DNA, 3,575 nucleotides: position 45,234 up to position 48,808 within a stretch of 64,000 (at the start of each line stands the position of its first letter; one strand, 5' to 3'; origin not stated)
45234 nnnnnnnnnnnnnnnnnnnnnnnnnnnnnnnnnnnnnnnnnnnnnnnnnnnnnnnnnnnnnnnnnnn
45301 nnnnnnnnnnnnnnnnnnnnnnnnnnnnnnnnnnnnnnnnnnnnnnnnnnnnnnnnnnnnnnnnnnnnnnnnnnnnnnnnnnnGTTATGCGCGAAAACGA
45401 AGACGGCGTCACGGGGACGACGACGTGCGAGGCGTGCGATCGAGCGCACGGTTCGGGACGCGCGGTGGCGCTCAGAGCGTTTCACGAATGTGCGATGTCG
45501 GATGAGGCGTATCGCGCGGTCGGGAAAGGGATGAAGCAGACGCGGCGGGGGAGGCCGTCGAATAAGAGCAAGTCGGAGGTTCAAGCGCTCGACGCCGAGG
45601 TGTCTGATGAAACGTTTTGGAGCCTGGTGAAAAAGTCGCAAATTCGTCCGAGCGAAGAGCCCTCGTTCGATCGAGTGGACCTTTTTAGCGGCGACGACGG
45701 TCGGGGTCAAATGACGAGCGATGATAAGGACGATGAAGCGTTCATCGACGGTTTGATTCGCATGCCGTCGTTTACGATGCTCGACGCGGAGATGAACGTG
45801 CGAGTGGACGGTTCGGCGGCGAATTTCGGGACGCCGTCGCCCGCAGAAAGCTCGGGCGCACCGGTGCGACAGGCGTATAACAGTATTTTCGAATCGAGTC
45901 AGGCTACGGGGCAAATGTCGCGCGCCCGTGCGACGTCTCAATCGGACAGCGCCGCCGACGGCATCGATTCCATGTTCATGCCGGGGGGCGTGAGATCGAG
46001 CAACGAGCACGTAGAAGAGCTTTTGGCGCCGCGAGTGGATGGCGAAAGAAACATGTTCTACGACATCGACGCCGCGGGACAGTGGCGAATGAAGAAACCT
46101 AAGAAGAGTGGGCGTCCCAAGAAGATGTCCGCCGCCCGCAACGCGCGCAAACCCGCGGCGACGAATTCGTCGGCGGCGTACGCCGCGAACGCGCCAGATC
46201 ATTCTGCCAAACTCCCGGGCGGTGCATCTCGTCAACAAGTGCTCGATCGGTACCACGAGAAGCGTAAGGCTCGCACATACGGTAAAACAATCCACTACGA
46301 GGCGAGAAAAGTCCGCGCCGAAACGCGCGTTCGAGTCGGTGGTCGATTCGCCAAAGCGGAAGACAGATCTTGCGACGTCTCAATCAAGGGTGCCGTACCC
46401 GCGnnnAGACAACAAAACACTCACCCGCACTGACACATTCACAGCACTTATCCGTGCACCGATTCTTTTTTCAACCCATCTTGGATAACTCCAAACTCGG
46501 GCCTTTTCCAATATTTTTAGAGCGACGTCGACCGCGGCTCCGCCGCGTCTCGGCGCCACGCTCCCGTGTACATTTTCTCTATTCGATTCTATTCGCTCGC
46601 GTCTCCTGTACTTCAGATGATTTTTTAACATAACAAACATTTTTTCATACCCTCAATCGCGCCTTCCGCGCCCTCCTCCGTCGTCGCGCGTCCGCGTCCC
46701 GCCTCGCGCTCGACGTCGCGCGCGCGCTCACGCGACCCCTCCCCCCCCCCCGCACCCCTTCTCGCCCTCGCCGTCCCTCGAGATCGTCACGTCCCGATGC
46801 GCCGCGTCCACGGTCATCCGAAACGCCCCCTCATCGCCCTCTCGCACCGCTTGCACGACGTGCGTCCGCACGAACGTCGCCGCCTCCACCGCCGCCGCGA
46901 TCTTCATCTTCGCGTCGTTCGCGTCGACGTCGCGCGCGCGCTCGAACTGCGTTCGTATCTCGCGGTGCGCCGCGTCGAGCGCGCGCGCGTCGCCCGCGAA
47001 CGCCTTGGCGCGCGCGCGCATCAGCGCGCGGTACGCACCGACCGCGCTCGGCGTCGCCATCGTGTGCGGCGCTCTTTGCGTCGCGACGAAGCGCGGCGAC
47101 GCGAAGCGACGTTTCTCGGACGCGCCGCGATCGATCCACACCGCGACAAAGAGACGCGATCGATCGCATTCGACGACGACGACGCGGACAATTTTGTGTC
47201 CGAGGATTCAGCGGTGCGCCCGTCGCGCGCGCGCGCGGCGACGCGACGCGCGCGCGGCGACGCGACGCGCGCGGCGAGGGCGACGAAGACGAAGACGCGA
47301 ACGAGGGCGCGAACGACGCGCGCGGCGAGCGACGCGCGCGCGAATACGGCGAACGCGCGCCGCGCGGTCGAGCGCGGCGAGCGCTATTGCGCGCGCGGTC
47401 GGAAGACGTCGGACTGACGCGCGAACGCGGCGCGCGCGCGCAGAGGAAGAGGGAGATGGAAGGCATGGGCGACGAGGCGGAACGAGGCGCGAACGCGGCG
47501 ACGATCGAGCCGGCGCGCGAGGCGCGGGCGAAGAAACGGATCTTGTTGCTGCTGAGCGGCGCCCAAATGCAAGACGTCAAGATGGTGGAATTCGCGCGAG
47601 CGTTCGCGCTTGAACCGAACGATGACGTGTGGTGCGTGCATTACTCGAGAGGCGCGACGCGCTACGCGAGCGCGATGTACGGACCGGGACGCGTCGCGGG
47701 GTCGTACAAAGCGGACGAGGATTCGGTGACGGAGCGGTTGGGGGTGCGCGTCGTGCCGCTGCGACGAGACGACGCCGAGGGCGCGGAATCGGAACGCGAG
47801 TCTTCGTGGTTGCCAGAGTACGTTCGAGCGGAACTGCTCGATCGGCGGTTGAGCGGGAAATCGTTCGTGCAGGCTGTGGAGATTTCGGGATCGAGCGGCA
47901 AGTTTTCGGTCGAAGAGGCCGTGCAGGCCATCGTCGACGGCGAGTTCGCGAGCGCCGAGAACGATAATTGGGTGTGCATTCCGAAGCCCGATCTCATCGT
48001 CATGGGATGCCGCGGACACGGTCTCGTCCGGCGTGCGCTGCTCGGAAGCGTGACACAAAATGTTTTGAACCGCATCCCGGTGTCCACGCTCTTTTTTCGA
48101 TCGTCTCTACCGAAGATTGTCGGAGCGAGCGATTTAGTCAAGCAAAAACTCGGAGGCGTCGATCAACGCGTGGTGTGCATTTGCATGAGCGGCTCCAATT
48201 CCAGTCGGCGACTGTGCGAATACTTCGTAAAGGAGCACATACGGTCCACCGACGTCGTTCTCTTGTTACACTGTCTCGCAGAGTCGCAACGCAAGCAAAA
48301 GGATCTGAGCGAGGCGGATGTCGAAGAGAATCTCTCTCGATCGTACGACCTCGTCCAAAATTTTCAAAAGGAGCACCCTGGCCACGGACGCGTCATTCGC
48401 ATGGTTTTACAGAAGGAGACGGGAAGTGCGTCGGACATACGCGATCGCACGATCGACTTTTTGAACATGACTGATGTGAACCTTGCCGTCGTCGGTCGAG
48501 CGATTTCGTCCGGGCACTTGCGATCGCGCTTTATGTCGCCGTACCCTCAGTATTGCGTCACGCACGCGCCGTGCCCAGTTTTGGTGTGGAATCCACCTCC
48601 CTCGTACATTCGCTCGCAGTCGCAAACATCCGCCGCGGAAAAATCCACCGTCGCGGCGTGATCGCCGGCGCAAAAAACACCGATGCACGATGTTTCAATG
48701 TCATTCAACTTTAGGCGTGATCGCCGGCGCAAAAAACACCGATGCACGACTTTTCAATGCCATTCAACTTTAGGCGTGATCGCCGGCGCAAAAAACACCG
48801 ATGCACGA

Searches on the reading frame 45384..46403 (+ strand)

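Call 13: search_protein_families(library=pfam, proteins=[window:45384-46403:+], max_evalue=0.01)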
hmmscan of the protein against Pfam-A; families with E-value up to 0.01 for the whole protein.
window:45384-46403:+ (340 aa): 1 family
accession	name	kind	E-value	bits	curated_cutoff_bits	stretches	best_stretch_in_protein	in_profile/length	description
PF06203.19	CCT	-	1.8e-15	57.1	28.4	1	283-325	1-43/44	CCT motif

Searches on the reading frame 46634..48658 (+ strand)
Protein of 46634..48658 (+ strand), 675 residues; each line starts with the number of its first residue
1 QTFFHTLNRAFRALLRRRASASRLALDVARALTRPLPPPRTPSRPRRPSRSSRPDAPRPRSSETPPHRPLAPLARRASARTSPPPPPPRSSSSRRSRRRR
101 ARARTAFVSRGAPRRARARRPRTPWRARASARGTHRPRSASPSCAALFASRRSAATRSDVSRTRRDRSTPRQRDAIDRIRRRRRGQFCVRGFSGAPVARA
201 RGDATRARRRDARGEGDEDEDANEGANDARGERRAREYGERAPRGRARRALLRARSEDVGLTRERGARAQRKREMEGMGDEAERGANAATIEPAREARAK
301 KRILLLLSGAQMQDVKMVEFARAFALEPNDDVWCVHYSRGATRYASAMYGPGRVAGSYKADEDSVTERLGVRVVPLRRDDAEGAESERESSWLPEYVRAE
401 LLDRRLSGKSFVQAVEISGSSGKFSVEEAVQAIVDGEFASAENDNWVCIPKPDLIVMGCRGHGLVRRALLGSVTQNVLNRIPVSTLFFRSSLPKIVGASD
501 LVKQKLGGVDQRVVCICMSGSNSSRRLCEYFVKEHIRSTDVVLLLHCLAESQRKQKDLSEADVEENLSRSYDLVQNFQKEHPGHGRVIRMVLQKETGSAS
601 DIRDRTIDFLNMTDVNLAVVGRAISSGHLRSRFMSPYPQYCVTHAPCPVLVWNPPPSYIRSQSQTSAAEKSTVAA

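Call 13: search_protein_families(library=pfam, proteins=[window:46634-48658:+], max_evalue=0.01)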
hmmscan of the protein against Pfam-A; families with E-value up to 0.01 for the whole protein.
window:46634-48658:+ (675 aa): 1 family
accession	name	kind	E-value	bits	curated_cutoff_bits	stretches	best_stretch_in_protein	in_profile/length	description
PF00582.32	Usp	-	1.2e-19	71.7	24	2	397-488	70-140/141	Universal stress protein family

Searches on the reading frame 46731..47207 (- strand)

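Call 13: search_protein_families(library=pfam, proteins=[window:46731-47207:-], max_evalue=0.01)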
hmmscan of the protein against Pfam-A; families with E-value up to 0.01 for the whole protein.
window:46731-47207:- (159 aa): 1 family
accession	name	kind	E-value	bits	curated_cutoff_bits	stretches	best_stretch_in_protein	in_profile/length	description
PF05347.21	Complex1_LYR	-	7e-05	23.1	24.8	1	58-109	6-56/59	Complex 1 protein (LYR family)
